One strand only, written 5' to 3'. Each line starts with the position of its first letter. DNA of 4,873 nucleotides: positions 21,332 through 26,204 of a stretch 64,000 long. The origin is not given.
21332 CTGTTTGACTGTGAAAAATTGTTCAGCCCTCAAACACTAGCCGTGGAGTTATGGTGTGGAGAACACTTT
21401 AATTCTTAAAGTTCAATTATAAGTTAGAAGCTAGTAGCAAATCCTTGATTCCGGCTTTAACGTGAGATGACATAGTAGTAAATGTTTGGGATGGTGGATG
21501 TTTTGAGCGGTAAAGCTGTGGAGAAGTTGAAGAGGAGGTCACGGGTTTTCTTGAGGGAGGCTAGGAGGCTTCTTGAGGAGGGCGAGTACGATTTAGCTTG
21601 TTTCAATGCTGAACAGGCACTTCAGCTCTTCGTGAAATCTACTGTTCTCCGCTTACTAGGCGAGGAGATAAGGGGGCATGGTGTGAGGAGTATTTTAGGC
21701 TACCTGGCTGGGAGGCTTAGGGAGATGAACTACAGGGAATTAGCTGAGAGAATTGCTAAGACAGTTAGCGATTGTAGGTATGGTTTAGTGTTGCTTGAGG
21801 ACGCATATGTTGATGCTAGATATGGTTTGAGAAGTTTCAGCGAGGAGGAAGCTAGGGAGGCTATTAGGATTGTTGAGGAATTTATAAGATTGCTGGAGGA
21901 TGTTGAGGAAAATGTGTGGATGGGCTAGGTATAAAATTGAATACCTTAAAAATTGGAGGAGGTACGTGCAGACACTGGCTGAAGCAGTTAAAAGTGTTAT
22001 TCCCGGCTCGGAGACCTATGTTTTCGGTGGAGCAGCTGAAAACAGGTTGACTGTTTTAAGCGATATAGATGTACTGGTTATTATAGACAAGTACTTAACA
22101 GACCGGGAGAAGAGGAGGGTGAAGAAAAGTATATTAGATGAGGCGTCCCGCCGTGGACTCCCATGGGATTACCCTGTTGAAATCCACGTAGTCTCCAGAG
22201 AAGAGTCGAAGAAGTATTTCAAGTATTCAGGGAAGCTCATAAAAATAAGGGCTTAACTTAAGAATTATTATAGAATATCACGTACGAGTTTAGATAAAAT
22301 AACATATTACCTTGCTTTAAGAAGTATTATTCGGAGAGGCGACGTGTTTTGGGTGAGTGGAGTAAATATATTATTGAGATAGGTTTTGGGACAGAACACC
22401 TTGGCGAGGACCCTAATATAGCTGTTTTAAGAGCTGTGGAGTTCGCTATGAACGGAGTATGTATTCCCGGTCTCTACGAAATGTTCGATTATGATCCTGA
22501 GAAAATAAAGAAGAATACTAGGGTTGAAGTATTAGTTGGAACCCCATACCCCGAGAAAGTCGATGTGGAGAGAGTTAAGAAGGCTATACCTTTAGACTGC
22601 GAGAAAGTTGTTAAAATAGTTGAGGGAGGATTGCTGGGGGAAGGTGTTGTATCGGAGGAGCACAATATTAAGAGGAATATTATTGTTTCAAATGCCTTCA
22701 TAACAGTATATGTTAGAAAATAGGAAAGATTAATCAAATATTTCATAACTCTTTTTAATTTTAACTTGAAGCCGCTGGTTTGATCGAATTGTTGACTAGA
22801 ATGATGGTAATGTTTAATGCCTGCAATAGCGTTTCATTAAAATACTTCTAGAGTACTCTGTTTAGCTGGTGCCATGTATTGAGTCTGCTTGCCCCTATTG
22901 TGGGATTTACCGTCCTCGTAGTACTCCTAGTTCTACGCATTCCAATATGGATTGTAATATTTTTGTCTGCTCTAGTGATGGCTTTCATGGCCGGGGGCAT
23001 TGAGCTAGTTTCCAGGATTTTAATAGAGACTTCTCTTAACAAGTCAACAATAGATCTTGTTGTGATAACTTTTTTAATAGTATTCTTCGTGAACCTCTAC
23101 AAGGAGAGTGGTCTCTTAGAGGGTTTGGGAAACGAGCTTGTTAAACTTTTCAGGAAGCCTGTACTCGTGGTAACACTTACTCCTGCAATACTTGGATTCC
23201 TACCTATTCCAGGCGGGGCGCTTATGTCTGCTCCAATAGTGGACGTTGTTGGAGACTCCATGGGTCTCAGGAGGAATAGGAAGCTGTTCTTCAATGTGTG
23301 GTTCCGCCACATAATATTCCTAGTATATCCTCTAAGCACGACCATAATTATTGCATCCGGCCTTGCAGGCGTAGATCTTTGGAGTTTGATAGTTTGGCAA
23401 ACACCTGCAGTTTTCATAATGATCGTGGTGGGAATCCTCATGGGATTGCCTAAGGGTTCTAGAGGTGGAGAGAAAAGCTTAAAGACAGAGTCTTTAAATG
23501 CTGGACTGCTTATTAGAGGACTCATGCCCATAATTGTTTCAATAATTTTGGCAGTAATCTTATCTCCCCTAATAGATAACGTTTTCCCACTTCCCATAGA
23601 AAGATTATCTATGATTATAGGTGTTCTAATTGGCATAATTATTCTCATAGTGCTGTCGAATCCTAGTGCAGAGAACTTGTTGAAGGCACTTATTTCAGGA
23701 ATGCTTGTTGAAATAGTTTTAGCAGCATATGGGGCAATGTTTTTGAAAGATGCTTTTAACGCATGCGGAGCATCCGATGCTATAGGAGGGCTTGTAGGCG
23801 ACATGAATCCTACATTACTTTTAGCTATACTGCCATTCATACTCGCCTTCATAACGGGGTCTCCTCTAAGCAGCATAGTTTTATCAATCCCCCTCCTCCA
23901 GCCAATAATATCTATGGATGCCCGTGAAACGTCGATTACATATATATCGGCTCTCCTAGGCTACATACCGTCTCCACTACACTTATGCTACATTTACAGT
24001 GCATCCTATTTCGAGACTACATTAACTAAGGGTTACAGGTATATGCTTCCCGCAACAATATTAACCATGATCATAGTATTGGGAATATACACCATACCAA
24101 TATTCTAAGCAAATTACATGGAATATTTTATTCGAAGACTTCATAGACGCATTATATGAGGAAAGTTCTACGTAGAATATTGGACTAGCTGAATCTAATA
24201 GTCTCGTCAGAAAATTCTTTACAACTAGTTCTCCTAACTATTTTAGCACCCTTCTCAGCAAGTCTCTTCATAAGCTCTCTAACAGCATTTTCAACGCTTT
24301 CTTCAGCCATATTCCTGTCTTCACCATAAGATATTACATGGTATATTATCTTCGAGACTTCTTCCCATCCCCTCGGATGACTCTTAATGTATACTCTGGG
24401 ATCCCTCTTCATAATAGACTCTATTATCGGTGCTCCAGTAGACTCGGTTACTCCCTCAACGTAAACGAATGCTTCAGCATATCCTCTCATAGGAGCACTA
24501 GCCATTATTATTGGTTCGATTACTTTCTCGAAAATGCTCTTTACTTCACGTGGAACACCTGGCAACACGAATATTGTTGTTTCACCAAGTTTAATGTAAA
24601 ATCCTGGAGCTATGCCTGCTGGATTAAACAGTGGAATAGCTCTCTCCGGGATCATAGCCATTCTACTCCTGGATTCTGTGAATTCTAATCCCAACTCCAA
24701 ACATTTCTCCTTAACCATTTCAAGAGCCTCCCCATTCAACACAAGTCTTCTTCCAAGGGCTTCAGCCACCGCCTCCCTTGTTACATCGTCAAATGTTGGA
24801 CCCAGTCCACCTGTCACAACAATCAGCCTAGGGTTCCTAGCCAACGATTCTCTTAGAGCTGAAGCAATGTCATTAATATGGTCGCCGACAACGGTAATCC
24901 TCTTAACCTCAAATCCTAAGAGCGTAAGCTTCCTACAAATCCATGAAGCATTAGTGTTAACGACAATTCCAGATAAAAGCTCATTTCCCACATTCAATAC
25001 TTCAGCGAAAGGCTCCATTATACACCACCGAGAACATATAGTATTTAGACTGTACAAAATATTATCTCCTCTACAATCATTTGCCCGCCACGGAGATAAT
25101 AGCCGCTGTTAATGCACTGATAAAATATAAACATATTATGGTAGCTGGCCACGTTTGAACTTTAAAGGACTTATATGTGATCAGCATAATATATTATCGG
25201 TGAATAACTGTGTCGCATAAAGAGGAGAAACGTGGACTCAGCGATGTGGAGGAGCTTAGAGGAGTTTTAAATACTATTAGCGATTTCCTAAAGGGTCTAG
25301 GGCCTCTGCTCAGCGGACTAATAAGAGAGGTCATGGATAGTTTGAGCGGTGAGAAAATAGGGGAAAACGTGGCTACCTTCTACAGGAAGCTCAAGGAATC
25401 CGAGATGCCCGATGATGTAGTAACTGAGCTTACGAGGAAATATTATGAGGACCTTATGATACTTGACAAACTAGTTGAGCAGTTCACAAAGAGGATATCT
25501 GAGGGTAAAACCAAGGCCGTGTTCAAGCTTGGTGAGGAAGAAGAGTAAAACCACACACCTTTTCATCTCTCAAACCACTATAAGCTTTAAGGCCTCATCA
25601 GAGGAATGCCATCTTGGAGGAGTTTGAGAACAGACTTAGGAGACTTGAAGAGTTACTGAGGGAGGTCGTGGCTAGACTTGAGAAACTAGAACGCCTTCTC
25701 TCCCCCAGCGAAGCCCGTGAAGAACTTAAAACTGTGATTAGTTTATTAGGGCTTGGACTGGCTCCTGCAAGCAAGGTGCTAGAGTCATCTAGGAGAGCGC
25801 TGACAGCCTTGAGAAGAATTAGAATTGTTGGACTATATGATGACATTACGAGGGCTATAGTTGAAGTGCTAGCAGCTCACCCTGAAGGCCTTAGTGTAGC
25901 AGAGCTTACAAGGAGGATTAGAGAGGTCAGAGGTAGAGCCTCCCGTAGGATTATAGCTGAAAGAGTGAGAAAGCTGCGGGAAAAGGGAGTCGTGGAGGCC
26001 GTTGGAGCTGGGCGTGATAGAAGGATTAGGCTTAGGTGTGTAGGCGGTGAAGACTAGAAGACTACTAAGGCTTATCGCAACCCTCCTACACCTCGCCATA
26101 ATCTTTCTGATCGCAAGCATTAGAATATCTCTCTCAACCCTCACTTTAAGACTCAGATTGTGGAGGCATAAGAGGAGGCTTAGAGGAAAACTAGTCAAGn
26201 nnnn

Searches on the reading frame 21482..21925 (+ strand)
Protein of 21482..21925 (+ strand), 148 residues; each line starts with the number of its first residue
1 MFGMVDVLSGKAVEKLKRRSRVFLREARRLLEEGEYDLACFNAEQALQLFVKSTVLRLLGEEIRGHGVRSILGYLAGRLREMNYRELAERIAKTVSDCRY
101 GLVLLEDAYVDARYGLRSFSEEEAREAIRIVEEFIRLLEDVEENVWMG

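Call 105: search_protein_families(library=pfam, proteins=[window:21482-21925:+], max_evalue=0.001)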
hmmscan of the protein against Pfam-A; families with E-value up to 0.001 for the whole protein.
window:21482-21925:+ (148 aa): 1 family
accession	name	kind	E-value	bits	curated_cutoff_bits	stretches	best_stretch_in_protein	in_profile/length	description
PF05168.19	HEPN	-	2.4e-26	92.7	22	1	13-140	1-116/117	HEPN domain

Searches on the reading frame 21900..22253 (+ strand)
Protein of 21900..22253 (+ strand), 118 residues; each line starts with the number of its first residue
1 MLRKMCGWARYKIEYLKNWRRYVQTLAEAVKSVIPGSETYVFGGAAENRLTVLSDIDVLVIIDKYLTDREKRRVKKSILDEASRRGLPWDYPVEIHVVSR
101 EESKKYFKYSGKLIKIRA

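Call 105: search_protein_families(library=pfam, proteins=[window:21900-22253:+], max_evalue=0.001)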
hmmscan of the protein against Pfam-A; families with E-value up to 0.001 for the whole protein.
window:21900-22253:+ (118 aa): 2 families
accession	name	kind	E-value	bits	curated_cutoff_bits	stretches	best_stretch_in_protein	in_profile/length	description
PF01909.29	NTP_transf_2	-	7.7e-08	33.1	21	1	25-98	3-78/93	Nucleotidyltransferase domain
PF18765.7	Polbeta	-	3e-05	24.5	26.9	1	40-81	17-58/93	Polymerase beta, Nucleotidyltransferase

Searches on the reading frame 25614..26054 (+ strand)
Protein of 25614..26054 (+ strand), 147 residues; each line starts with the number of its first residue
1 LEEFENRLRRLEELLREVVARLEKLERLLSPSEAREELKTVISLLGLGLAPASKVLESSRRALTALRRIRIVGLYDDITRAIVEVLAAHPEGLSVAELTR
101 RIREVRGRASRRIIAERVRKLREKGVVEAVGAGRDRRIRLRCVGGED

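Call 105: search_protein_families(library=pfam, proteins=[window:25614-26054:+], max_evalue=0.001)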
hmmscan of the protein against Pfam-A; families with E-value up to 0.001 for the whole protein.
window:25614-26054:+ (147 aa): 1 family
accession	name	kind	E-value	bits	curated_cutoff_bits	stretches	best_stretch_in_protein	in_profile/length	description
PF21128.4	MCM4_WHD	-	0.00015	22.2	24.4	1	76-139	8-74/75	MCM4, winged helix domain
